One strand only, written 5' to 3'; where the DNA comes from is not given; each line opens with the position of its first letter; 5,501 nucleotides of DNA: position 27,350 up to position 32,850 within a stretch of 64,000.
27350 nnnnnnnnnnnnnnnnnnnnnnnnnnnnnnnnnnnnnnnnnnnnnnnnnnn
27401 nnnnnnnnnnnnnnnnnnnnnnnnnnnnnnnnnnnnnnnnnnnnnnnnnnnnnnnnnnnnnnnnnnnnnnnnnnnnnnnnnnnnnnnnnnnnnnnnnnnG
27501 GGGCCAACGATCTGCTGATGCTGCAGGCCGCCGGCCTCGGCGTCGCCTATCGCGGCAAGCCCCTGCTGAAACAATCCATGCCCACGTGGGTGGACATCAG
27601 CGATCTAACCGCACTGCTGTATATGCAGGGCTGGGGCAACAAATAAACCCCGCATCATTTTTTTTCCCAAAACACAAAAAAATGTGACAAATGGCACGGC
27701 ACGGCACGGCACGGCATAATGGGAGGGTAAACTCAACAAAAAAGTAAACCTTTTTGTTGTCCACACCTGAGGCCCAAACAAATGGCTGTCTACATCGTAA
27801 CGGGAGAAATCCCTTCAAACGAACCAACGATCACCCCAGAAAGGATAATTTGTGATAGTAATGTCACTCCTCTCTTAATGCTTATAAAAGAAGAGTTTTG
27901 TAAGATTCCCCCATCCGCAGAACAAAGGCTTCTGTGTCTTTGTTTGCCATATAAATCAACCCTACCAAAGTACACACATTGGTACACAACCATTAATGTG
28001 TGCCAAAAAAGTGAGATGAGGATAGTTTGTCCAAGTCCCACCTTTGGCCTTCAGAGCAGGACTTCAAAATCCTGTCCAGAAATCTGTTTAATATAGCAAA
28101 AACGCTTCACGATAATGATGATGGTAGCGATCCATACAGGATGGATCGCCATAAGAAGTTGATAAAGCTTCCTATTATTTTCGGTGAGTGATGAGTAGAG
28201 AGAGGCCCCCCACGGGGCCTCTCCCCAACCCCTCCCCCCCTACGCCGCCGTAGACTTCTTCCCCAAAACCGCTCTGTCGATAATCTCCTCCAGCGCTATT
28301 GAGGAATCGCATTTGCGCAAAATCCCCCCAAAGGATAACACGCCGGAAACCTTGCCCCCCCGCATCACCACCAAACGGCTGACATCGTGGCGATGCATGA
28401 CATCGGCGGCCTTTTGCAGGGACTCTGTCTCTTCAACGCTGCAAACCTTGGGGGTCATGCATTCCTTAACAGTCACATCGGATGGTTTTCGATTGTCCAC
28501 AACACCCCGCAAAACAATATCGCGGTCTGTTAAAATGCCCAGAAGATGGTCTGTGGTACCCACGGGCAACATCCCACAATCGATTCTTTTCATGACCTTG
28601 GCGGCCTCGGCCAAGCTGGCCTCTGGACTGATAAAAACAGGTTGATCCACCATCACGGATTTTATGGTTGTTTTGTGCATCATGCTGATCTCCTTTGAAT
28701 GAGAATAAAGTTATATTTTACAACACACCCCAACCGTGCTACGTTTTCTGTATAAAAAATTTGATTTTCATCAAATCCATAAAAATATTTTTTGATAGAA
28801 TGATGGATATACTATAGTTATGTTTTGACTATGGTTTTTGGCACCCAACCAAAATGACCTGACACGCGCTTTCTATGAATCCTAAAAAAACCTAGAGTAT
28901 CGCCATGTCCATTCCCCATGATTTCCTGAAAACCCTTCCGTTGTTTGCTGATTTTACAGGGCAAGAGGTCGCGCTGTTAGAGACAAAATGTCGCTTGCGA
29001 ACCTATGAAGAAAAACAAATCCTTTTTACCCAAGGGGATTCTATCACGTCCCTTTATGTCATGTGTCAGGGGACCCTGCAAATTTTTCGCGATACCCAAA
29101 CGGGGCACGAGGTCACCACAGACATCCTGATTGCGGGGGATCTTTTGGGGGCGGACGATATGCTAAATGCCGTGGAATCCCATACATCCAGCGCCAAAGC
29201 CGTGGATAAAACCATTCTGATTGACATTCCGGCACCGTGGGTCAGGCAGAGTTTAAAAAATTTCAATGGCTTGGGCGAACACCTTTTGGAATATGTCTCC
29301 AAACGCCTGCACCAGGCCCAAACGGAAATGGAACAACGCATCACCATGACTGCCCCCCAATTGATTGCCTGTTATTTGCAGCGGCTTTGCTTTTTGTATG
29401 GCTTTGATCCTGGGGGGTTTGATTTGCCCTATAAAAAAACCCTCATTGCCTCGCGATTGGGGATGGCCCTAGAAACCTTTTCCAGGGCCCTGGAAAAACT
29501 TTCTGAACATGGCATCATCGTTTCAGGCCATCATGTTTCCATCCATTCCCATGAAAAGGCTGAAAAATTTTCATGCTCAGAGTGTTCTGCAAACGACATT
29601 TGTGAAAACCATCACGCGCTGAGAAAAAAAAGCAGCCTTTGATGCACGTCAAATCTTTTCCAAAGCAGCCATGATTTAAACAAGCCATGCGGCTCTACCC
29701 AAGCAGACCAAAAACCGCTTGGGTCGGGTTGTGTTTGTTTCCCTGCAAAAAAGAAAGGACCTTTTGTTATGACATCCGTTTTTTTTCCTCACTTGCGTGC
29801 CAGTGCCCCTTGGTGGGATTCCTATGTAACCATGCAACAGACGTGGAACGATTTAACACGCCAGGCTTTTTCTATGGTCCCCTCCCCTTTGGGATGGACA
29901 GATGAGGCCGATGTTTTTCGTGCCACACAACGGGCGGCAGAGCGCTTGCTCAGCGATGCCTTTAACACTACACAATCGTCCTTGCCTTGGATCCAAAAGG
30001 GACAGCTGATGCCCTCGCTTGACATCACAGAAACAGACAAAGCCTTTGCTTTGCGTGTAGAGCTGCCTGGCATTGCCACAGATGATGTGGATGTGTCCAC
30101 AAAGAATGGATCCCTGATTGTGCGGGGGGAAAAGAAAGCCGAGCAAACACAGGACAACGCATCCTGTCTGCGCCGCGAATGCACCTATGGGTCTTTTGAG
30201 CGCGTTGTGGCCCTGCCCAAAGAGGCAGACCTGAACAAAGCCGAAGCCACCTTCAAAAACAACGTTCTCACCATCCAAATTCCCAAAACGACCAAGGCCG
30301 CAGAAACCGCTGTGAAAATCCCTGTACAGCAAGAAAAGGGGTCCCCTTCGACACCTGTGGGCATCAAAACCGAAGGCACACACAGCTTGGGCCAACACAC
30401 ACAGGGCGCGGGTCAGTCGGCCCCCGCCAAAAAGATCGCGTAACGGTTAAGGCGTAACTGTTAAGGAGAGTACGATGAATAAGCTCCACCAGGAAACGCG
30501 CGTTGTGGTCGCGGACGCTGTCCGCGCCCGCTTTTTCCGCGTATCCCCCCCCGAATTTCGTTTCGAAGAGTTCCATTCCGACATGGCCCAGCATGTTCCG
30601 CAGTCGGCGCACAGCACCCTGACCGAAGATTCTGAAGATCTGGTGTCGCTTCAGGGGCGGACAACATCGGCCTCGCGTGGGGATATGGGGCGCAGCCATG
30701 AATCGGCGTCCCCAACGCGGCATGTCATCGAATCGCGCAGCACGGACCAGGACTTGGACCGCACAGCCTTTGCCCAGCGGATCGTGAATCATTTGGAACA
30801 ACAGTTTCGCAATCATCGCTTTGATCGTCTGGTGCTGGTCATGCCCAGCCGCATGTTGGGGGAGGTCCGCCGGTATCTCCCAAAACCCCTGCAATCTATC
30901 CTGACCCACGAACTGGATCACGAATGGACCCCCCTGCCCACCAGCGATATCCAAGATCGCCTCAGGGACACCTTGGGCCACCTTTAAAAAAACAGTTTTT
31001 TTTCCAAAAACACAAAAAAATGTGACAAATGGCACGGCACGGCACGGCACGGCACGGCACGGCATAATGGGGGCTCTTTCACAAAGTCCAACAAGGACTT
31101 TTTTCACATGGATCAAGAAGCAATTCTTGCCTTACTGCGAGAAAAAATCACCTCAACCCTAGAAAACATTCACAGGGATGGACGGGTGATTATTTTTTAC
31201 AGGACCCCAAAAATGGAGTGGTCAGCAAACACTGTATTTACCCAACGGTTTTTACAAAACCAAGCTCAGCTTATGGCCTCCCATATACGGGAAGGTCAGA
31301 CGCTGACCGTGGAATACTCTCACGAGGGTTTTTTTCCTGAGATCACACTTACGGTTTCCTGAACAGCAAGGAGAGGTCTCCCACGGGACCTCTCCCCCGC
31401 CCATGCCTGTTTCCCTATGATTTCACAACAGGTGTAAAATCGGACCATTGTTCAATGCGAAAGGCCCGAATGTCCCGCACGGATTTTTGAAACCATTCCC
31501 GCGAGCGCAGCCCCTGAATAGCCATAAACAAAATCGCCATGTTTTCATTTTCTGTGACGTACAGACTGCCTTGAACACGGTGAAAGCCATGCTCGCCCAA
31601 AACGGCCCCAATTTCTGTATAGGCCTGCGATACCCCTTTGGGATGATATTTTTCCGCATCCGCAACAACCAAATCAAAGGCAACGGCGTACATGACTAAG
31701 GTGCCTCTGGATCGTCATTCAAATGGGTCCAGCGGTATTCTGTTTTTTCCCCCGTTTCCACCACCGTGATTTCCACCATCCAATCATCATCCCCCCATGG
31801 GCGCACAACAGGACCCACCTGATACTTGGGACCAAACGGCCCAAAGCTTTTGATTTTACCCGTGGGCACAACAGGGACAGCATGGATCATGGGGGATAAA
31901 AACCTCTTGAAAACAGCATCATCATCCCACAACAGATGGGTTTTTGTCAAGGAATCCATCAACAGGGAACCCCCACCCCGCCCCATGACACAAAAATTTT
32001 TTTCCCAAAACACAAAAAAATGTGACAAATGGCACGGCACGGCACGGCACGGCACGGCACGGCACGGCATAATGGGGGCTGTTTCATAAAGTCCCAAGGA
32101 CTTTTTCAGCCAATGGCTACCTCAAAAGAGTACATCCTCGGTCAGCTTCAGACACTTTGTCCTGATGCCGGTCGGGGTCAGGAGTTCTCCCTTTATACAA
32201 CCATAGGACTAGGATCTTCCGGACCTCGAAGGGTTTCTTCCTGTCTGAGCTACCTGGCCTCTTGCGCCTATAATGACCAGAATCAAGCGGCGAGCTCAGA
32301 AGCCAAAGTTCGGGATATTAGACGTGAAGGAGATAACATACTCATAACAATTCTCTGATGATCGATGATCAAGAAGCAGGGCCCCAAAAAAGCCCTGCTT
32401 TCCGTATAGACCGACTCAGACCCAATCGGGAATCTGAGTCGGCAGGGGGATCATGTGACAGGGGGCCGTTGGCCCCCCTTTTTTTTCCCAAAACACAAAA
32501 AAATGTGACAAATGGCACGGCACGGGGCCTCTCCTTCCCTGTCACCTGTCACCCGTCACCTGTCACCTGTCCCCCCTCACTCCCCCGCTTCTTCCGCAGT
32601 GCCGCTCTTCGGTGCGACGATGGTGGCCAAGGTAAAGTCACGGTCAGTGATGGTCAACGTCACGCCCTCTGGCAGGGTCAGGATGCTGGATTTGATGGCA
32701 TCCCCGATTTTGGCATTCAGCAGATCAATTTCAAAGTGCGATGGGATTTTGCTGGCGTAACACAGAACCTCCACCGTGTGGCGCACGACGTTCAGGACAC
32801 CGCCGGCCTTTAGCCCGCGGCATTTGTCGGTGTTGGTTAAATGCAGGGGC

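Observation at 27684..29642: The cassette contains a CRP-like half-site TGTGA, and the island encodes an atypical Crp/Fnr regulator with a C-terminal Cys cluster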

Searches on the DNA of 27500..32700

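Call 72: search_rna_families(source=window, start=27500, end=32700, threshold=evalue, max_evalue=1)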
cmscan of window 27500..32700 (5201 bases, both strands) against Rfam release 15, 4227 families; matches with E-value up to 1: 0.
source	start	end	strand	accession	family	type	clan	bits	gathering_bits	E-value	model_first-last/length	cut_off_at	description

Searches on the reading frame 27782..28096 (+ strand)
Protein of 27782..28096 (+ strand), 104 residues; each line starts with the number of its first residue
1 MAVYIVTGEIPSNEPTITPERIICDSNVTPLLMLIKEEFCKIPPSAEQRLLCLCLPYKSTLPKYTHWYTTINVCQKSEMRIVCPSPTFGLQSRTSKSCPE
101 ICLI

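Call 14: search_protein_families(library=pfam, proteins=[window:27782-28096:+], max_evalue=0.01)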
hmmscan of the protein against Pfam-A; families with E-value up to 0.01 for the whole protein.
window:27782-28096:+ (104 aa): 0 families

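Call 15: search_protein_families(library=ncbifam, proteins=[window:27782-28096:+], max_evalue=0.01)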
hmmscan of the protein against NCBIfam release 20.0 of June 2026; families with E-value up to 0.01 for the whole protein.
window:27782-28096:+ (104 aa): 0 families

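Call 62: search_protein_families(library=pfam, proteins=[window:27782-28093:+], max_evalue=1)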
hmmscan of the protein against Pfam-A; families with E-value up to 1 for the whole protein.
seq(104 aa): 0 families
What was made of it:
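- Tried and rejected: No Pfam hit (calls 14, 62).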

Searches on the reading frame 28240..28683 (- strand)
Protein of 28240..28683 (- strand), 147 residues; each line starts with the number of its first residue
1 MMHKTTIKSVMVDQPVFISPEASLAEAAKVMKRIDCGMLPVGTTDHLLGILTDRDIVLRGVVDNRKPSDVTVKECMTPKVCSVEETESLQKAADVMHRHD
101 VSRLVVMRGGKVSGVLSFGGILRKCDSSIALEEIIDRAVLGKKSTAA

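Call 14: search_protein_families(library=pfam, proteins=[window:28240-28683:-], max_evalue=0.01)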
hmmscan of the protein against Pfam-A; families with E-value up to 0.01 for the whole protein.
window:28240-28683:- (147 aa): 1 family
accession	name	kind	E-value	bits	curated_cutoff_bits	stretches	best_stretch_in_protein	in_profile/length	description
PF00571.33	CBS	-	5.2e-23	81.6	24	2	7-57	1-52/57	CBS domain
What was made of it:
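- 28240..28683 (-): CBS-pair protein gene, divergent from the regulator gene. call 14 (CBS, E 5e-23)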

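Call 15: search_protein_families(library=ncbifam, proteins=[window:28240-28683:-], max_evalue=0.01)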
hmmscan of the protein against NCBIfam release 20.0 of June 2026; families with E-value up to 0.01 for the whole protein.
window:28240-28683:- (147 aa): 23 families
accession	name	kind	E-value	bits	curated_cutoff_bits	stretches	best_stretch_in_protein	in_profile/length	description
NF041552.1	TF_PrdR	equivalog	2.4e-12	46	795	1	3-134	4-134/577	sigma-54 dependent transcriptional regulator PrdR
TIGR01302.1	IMP_dehydrog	equivalog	6.9e-11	41.7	481.5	1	7-126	82-201/450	IMP dehydrogenase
NF053863.1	DS11_antiphage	equivalog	1.9e-09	37.1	260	2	13-89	83-157/305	CBS domain-containing anti-phage protein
TIGR00393.1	kpsF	subfamily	2.2e-08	34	203.7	1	17-116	168-267/268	KpsF/GutQ family sugar-phosphate isomerase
NF053603.1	HhpR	exception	8e-08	31.8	520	1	7-125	3-117/282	CBS domain-containing high hydrostatic pressure regulator HhpR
NF038279.1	TF_CBS_SpxR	exception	8.1e-08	31.4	600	1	3-57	247-302/427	CBS-HotDog domain-containing transcription factor SpxR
NF005869.0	PRK07807.1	equivalog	4.2e-07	29.4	549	1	7-124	91-203/479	GuaB1 family IMP dehydrogenase-related protein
NF011443.0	PRK14869.1-5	equivalog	4.8e-07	28.6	335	1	5-57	69-122/546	putative manganese-dependent inorganic diphosphatase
NF011447.0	PRK14869.2-3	equivalog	5.7e-07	28.5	522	1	6-57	69-121/540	putative manganese-dependent inorganic diphosphatase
NF053704.1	TransRegCcpNBacil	equivalog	6.5e-07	28.9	260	1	3-112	73-183/208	transcriptional regulator CcpN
TIGR01137.1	cysta_beta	equivalog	3.6e-06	25.9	510.25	1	3-117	336-448/457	cystathionine beta-synthase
TIGR01303.1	IMP_DH_rel_1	equivalog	6e-06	25.4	562.75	1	9-124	92-201/475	GuaB1 family IMP dehydrogenase-related protein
NF011441.0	PRK14869.1-3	equivalog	1.5e-05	23.8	753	1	4-57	67-121/548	putative manganese-dependent inorganic diphosphatase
NF008141.0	PRK10892.1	equivalog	3.4e-05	23.3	505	1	17-123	218-324/328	arabinose-5-phosphate isomerase KdsD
NF011440.0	PRK14869.1-2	equivalog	4e-05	22.4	746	0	4-57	66-120/541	putative manganese-dependent inorganic diphosphatase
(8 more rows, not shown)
